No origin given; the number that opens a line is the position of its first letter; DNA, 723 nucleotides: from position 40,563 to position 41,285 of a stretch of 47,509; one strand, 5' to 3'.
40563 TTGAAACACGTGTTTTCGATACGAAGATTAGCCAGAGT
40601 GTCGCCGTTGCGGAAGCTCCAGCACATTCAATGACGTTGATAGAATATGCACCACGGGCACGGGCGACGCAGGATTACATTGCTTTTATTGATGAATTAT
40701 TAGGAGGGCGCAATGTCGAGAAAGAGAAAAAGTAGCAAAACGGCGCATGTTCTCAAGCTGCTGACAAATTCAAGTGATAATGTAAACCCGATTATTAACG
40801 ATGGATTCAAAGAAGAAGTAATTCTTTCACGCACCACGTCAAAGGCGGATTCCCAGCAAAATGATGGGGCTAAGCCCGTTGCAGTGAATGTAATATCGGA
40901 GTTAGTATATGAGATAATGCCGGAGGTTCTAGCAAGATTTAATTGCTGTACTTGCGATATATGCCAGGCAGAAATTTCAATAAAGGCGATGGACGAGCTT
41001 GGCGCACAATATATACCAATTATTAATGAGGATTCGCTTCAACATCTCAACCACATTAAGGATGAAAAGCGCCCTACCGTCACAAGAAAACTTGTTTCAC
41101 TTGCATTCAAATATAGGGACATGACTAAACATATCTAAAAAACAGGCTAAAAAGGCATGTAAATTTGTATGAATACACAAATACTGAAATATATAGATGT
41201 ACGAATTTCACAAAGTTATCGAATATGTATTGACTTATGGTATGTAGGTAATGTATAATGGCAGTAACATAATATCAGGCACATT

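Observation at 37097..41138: Compact c-di-GMP module (PilZ, sensor diguanylate cyclase, orphan ParA, ComFB) placed directly upstream of the flagellar flgB operon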

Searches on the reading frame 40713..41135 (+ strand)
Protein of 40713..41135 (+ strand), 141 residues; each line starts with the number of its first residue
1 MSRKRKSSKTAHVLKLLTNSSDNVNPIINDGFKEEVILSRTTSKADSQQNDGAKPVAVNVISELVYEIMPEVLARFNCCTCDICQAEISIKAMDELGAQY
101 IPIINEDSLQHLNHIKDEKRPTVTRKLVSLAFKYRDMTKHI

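Call 3: search_protein_families(library=pfam, proteins=[window:40713-41135:+], max_evalue=0.1)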
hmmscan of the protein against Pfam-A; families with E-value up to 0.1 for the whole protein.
window:40713-41135:+ (141 aa): 1 family
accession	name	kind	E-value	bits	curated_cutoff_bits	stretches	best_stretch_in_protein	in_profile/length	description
PF10719.14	ComFB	-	0.00036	21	25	1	58-125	1-70/83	Late competence development protein ComFB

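Call 4: search_protein_families(library=ncbifam, proteins=[window:40713-41135:+], max_evalue=0.1)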
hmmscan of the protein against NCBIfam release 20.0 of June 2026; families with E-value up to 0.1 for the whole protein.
window:40713-41135:+ (141 aa): 0 families

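Call 11: find_homologous_proteins(query=window:40713-41135:+, max_evalue=0.001)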
Query window:40713-41135:+ (141 aa): 8 proteins with E <= 0.001 among 38 candidates.
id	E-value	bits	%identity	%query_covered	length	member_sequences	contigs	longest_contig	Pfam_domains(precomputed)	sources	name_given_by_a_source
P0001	3.9e-86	304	100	100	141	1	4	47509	-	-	-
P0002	1.5e-85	302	99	100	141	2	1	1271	-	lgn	-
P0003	1.9e-85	301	99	100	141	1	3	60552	-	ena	-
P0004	3.4e-73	262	85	100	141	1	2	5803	-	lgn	-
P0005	4.7e-73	261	85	100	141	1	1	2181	-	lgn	-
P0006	1.1e-66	241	81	100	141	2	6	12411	-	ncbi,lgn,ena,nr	ncbi:MAG: hypothetical protein GX967_06610 [Clostridiales bacterium]|nr:hypothetical protein [Clostr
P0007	7.3e-61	222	90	82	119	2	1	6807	-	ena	-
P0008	1.6e-22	98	43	96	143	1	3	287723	PF10719.15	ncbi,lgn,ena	-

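Call 13: find_encoding_contigs(protein=P0008, flank=10000, max_places=3)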
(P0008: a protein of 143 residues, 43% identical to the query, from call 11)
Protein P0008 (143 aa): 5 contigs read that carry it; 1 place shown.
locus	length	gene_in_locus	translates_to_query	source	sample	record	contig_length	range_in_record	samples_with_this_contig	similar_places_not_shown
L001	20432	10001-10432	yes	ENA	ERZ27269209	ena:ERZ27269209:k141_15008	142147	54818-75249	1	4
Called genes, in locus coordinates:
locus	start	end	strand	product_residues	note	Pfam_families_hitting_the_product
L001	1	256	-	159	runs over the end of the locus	-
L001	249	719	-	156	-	-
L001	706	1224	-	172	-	PF16152:DUF4860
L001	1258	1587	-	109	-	-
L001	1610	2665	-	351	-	PF00482:T2SSF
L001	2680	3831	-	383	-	PF01841:Transglut_core, PF04473:DUF553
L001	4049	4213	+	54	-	-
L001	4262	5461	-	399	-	PF07454:SpoIIP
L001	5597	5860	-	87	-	PF01649:Ribosomal_S20p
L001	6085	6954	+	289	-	PF03418:Peptidase_A25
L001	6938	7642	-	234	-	-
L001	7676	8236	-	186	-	-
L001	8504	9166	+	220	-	PF07238:PilZ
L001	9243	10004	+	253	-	PF00142:Fer4_NifH (faint), PF01656:CbiA, PF02374:ArsA_ATPase, PF06564:CBP_BcsQ, PF09140:MipZ, PF10609:ParA (weak), PF13614:AAA_31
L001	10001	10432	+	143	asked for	PF10719:ComFB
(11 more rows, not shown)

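Call 14: find_encoding_contigs(protein=P0006, flank=10000, max_places=4)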
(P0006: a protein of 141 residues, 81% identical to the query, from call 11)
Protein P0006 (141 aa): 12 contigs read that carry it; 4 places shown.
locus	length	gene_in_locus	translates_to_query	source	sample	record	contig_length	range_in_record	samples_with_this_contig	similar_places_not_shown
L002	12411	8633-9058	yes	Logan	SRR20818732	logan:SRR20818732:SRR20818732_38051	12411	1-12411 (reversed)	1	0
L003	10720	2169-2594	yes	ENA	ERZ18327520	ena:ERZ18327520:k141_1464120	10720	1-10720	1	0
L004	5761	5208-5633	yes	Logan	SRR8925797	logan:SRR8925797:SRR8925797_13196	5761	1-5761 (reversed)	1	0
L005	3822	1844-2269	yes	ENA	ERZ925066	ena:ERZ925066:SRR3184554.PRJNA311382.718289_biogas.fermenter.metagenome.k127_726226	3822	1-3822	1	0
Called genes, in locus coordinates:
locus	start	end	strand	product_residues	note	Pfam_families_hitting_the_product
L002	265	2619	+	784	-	PF15902:Sortilin-Vps10 (faint), PF02012:BNR (faint)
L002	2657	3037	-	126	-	PF01325:Fe_dep_repress, PF02742:Fe_dep_repr_C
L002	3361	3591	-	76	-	-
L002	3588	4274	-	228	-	-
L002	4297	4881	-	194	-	-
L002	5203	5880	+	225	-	PF07238:PilZ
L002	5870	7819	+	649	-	PF08447:PAS_3, PF00990:GGDEF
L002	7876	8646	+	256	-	PF00142:Fer4_NifH (weak), PF01656:CbiA, PF02374:ArsA_ATPase, PF06564:CBP_BcsQ, PF09140:MipZ, PF10609:ParA (weak), PF13614:AAA_31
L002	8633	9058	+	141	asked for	-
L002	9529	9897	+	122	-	PF00460:Flg_bb_rod (weak)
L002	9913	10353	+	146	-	PF00460:Flg_bb_rod, PF06429:Flg_bbr_C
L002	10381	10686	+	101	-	PF02049:FliE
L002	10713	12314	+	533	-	PF01514:YscJ_FliF, PF08345:YscJ_FliF_C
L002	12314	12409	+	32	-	?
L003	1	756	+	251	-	?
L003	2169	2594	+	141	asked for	-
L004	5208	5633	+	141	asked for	-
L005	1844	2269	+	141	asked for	-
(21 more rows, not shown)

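Call 16: search_solved_structures(query=window:40713-41135:+, max_evalue=10, show_alignments=3)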
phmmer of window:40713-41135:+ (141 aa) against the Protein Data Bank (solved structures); distinct sequences matched with E-value up to 10: 9.
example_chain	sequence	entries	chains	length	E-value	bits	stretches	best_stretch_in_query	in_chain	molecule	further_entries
2egv_A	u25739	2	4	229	0.18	15.3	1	52-115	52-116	UPF0088 protein aq_165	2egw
22jw_C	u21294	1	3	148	0.28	14.8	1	45-89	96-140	Extracellular globin C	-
3to9_A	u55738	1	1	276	0.95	13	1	69-124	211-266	Histone acetyltransferase ESA1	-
3to6_A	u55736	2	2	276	0.95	13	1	69-124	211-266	Histone acetyltransferase ESA1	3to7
1mj9_A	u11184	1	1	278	0.95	13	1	69-124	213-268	ESA1 PROTEIN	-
1mjb_A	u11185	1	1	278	0.96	13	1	69-124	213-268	Esa1 protein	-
1fy7_A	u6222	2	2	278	0.96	13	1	69-124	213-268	ESA1 HISTONE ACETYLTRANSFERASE | Esa1 protein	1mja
5j9q_E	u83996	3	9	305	0.99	13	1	69-124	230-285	Histone acetyltransferase ESA1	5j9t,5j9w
5j9u_E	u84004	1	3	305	1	13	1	69-124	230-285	Histone acetyltransferase ESA1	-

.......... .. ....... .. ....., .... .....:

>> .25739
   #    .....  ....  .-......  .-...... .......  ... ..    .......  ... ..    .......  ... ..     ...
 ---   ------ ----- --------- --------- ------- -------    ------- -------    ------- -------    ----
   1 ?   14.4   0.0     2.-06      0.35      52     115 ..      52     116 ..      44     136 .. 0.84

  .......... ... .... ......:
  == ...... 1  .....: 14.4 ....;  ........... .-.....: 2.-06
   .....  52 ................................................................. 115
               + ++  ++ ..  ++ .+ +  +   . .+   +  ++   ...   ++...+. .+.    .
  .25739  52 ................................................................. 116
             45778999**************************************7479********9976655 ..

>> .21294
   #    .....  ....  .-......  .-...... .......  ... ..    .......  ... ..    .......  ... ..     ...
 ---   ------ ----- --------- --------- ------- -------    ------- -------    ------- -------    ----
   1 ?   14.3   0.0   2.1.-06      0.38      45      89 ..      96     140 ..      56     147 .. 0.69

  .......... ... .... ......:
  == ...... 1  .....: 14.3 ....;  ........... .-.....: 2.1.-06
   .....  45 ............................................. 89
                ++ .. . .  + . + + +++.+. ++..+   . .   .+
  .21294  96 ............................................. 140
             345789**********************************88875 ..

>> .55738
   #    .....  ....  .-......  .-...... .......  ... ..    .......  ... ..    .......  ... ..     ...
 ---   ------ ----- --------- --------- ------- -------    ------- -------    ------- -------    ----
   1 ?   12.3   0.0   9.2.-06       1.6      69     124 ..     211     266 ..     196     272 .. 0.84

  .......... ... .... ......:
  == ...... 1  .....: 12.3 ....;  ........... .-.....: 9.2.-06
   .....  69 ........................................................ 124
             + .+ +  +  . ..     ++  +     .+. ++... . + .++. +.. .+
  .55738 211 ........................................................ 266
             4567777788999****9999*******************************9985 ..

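Call 21: search_protein_representatives(protein=window:40713-41135:+)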
Query: 141 residues. Proteins with E-value up to 0.001 (for the whole library): 83; up to 1e-10: 28; up to 1e-30: 1. The best 83 are listed.
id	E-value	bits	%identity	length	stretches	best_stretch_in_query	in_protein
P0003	6.1e-86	301.3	99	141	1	1-141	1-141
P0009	9.4e-29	116.5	47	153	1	5-135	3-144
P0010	1.2e-21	93.5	40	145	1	6-141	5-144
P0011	3.9e-21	91.9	40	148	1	4-137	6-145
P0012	1.8e-19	86.5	39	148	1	5-136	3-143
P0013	3.2e-19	85.7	42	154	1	5-140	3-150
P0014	5.2e-19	85.0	36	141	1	5-140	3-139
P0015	3.7e-17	79.1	36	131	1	5-137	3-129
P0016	4.7e-17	78.7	36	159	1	5-135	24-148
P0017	3.0e-16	76.1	39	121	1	14-131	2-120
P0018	6.5e-16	75.0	36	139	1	6-140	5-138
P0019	1.7e-15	73.7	32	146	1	6-140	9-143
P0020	4.6e-15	72.3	37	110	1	54-136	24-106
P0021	1.0e-14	71.2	36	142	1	5-134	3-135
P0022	1.1e-14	71.1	36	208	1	2-140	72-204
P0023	1.8e-14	70.3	39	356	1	6-139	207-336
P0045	5.9e-07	46.1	31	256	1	4-124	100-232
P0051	8.2e-06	42.4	38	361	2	54-115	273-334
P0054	1.9e-05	41.2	31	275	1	5-131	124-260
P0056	3.8e-05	40.2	33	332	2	29-104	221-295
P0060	9.3e-05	39.0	30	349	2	56-137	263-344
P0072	3.4e-04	37.2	37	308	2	49-115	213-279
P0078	5.2e-04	36.6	33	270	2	58-140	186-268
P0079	5.8e-04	36.4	37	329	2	57-113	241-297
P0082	7.1e-04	36.1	30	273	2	17-136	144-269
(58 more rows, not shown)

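Call 26: find_related_loci(query=A2, collection=genome_contigs, flank=10000)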
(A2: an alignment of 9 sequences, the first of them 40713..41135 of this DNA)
Query A2 (141 aa) in genome_contigs; peptide patterns used: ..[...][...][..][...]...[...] (x = any residue, [..] = any of these).
138 stretches matched a pattern; 35 encode a relative of the query (tblastn E <= 1e-3); 35 distinct loci.
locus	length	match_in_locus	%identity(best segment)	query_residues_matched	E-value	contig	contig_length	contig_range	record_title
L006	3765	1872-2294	81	1-141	6e-75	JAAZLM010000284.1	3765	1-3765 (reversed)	MAG: Clostridiales bacterium isolate AS23ysBPME_215 331615_AS23, whole genome shotgun sequence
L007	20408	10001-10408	38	5-140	1e-29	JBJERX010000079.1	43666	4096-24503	MAG: Huintestinicola sp. isolate PUUB37_bin.024 NODE_360_length_43666_cov_11.449772, whole genome shotgun sequence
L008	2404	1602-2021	39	6-141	2e-29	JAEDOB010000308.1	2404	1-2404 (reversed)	MAG: Oscillospiraceae bacterium isolate MAG307 NODE_67570_length_2404_cov_8.205194, whole genome shotgun sequence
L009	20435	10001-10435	40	5-140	5e-29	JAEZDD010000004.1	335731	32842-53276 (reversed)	MAG: Bacillota bacterium isolate OH_CBrB_276 k127_2869078, whole genome shotgun sequence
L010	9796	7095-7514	39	6-141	5e-29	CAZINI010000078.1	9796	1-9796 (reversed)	MAG TPA_asm: uncultured Ruminococcus sp. isolate binchicken_co370_326 genome assembly, contig: NODE_6272_length_9796_cov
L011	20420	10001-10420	39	6-141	5e-29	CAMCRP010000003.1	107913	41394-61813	MAG: uncultured Ruminococcus sp. isolate SRR17382099_bin.44_metaWRAP_v1.3_MAG genome assembly, contig: ERZ10544625.71, w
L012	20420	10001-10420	37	6-141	5e-28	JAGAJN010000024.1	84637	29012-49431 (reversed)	MAG: Oscillospiraceae bacterium isolate RGIG8500 Water_deer_Cecum-1__c216708, whole genome shotgun sequence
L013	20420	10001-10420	43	5-140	1e-27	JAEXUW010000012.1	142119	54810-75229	MAG: Bacillota bacterium isolate OH_HBrB_48 k127_834479, whole genome shotgun sequence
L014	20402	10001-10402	39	5-140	3e-27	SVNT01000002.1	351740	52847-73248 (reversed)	MAG: Ruminococcus sp. isolate SIG546 NODE_164_length_351740_cov_8.714544, whole genome shotgun sequence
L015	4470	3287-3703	38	3-141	4e-27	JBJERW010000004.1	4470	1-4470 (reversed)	MAG: Huintestinicola sp. isolate PUUB48_bin.018 NODE_11163_length_4470_cov_13.830125, whole genome shotgun sequence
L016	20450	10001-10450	37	5-141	3e-26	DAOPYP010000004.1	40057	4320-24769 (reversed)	MAG TPA_asm: Oscillospiraceae bacterium isolate AMR_MDS_1311 NODE_858_length_40057_cov_5.696640, whole genome shotgun se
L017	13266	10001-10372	37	5-132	7e-25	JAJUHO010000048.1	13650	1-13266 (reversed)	MAG: Oscillospiraceae bacterium isolate bin66 k141_15880_length_13650_cov_376.8367, whole genome shotgun sequence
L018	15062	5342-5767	39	5-140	2e-24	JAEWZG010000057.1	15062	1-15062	MAG: Bacillota bacterium isolate OH_SFB_203 k127_471627, whole genome shotgun sequence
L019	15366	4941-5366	39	5-140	2e-24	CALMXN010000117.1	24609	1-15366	MAG TPA_asm: uncultured Clostridia bacterium isolate ERR1414267_bin.67_CONCOCT_v1.1_MAG genome assembly, contig: ERZ1749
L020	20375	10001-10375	35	5-135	2e-24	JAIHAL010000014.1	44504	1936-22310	MAG: Oscillospiraceae bacterium isolate K_7_5_bin.56 scaffold_769, whole genome shotgun sequence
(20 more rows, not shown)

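Call 40: predict_structure(alignment_id=A1)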
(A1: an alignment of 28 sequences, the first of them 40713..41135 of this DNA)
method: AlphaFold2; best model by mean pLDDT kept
length: 141 residues; sequences in the alignment: 28
mean_pLDDT: 78.1   pTM: 0.57
mean pLDDT of the five models: 78.1, 77.6, 77.2, 77.2, 75.9
residues with pLDDT >= 90: 78; 70-90: 10; 50-70: 32; < 50: 21
segments of 3 or more residues with pLDDT < 50: 19-25, 41-43, 45-48
pLDDT, mean of each block of 10 residues (from residue 1): 52 55 49 51 50 82 97 95 95 96 93 96 97 87 66
secondary structure, 60 per line:
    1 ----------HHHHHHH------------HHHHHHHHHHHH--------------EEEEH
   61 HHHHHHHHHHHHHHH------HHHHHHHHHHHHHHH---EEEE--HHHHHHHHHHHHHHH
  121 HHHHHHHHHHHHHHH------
elements in order: H11-17 H30-41 E56-59 H60-75 H82-96 E100-103 H106-135

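Call 43: fold_search(model_id=the predicted structure, library=pdb)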
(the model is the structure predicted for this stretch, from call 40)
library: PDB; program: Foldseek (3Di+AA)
matches with E <= 10: 41; with E <= 0.001: 0
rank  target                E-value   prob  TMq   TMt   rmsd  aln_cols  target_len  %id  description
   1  4wai_D                3.0e-02  1.00  0.43  0.63   3.7        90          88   16  Structural characterization of the late competence protein ComFB from Bacillus subtilis. (released 2014-12-10)
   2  4wai_A                3.6e-02  1.00  0.44  0.64   3.7        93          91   14  Structural characterization of the late competence protein ComFB from Bacillus subtilis. (released 2014-12-10)
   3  4wai_B                4.7e-02  1.00  0.43  0.64   3.6        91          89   15  Structural characterization of the late competence protein ComFB from Bacillus subtilis. (released 2014-12-10)
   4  8hja_A                1.7e-01  0.82  0.42  0.40   9.3       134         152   16  The crystal structure of syn_CdgR-(c-di-GMP) from Synechocystis sp. PCC 6803 (released 2023-03-29)
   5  8hja_B                4.7e-01  0.84  0.40  0.46   3.7        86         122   19  The crystal structure of syn_CdgR-(c-di-GMP) from Synechocystis sp. PCC 6803 (released 2023-03-29)
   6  3cxb_A                3.1e+00  0.13  0.28  0.15   8.0       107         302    9  Crystal Structure of sifa and skip (released 2008-12-02)
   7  9f0x_G                3.5e+00  0.07  0.20  0.25  11.2       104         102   15  CryoEM structure of the F plasmid relaxosome in its pre-initiation state, derived from the ds-27_+143-R Locally-refine (released 2025-06-04)
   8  4i0x_K                3.5e+00  0.05  0.19  0.29  13.2        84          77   10  Crystal structure of the Mycobacterum abscessus EsxEF (Mab_3112-Mab_3113) complex (released 2013-01-16)
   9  3au8_A                4.2e+00  0.21  0.34  0.14   3.6        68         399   12  Crystal structure of the ternary complex of an isomerase (released 2011-08-10)
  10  1ksf                  4.2e+00  0.03  0.17  0.05  13.2        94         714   11  Crystal Structure of ClpA, an HSP100 chaperone and regulator of ClpAP protease: Structural basis of differences in Funct (released 2002-09-27)
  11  3lyq_A                4.5e+00  0.04  0.22  0.18  18.4       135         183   12  Crystal structure of IpgB2 from Shigella flexneri (released 2010-03-31)
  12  1r6b                  5.1e+00  0.03  0.17  0.05  13.2        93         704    8  High resolution crystal structure of ClpA (released 2004-08-24)
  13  3au8_B                6.1e+00  0.15  0.34  0.14   3.6        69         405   13  Crystal structure of the ternary complex of an isomerase (released 2011-08-10)
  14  8z5s_x                6.1e+00  0.04  0.17  0.28  11.5        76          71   13  Cryo-EM structure of the proximal rod-export apparatus of the polar flagellar motor (released 2025-10-22)
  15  5bs1_C                6.1e+00  0.04  0.16  0.19  11.4        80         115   15  Crystal structure of RbcX-IIa from Chlamydomonas reinhardtii (released 2015-08-05)
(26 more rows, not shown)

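Call 45: search_protein_families(library=pfam, alignment_id=A1, max_evalue=0.01)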
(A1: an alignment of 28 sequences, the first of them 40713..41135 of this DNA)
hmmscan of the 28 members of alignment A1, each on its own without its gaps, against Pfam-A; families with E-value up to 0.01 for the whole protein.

A. member 1, window:40713-41135:+ (141 aa): 1 family
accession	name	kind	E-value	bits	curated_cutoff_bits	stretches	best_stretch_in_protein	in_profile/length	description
PF10719.14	ComFB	-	0.00036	21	25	1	58-125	1-70/83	Late competence development protein ComFB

B. families by the number of members that match (of 28 scanned): 1 family
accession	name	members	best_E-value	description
PF10719.14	ComFB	19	3.2e-19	Late competence development protein ComFB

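Call 46: search_solved_structures(query=A1, max_evalue=10, show_alignments=3)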
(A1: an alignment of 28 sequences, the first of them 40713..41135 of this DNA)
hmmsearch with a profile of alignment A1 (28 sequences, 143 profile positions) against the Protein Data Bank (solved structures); distinct sequences matched with E-value up to 10: 1.
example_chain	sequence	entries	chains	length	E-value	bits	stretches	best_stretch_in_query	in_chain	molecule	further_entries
4wai_A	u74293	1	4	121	0.0011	22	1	62-128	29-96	ComF operon protein 2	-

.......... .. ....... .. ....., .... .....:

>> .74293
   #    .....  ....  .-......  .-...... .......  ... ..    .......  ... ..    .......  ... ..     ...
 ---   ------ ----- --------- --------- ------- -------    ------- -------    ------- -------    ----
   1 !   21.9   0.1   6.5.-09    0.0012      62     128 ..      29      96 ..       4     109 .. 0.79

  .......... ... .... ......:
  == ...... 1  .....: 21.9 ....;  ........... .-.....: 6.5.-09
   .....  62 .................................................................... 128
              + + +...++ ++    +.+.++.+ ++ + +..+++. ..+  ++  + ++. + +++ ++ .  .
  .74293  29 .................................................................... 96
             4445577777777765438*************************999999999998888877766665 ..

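Call 84: search_protein_families(library=padloc, proteins=[window:40713-41135:+], max_evalue=0.001)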
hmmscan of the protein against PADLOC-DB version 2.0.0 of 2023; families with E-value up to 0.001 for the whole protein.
window:40713-41135:+ (141 aa): 0 families

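Call 86: search_protein_families(library=pfam, proteins=[P0023, P0051, P0056, P0060, P0072, P0079, P0054, P0082, P0078, P0045], max_evalue=0.01)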
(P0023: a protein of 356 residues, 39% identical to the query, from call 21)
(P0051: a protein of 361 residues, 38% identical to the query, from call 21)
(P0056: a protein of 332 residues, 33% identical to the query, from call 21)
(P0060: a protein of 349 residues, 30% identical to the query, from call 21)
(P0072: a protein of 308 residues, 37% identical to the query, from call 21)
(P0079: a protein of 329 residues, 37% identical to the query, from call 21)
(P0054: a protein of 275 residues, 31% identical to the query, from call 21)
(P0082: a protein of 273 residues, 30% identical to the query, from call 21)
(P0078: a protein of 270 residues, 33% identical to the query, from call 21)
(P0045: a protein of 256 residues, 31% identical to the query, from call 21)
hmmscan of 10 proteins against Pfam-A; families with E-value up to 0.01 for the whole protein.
P0023 (356 aa): 1 family
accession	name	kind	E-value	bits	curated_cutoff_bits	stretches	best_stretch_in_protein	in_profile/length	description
PF10719.14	ComFB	-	5.4e-08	33.2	25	1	256-327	2-75/83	Late competence development protein ComFB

P0051 (361 aa): 1 family
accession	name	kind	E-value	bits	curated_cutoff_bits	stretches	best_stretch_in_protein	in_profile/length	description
PF10719.14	ComFB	-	3e-16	59.7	25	1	278-357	2-83/83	Late competence development protein ComFB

P0056 (332 aa): 1 family
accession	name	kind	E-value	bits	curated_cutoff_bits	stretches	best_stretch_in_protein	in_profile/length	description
PF10719.14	ComFB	-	1.4e-20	73.6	25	1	249-329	1-83/83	Late competence development protein ComFB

P0060 (349 aa): 1 family
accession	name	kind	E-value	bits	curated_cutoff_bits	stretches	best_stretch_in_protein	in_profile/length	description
PF10719.14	ComFB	-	2e-12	47.4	25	1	266-344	2-82/83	Late competence development protein ComFB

P0072 (308 aa): 1 family
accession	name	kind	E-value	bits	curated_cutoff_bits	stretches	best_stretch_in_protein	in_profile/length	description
PF10719.14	ComFB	-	2.5e-16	59.9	25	1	222-302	1-83/83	Late competence development protein ComFB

P0079 (329 aa): 1 family
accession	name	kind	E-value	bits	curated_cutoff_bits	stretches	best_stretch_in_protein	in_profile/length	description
PF10719.14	ComFB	-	7.2e-15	55.3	25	1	243-322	2-83/83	Late competence development protein ComFB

P0054 (275 aa): 2 families
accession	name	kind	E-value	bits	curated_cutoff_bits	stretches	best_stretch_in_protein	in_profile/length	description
PF07382.16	HC2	-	9.8e-08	32.8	40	1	7-121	36-146/194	Histone H1-like nucleoprotein HC2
PF10719.14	ComFB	-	0.0024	18.3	25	1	189-244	2-59/83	Late competence development protein ComFB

P0082 (273 aa): 1 family
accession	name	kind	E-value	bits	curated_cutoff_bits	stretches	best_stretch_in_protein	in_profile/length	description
PF10719.14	ComFB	-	1.2e-13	51.3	25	1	191-271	1-83/83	Late competence development protein ComFB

P0078 (270 aa): 1 family
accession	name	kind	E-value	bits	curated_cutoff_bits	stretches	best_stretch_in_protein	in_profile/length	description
PF10719.14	ComFB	-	5.8e-22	78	25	1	186-264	1-81/83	Late competence development protein ComFB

P0045 (256 aa): 1 family
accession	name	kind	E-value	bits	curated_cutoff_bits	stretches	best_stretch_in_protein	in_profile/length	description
PF10719.14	ComFB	-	0.0031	18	25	1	162-216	1-56/83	Late competence development protein ComFB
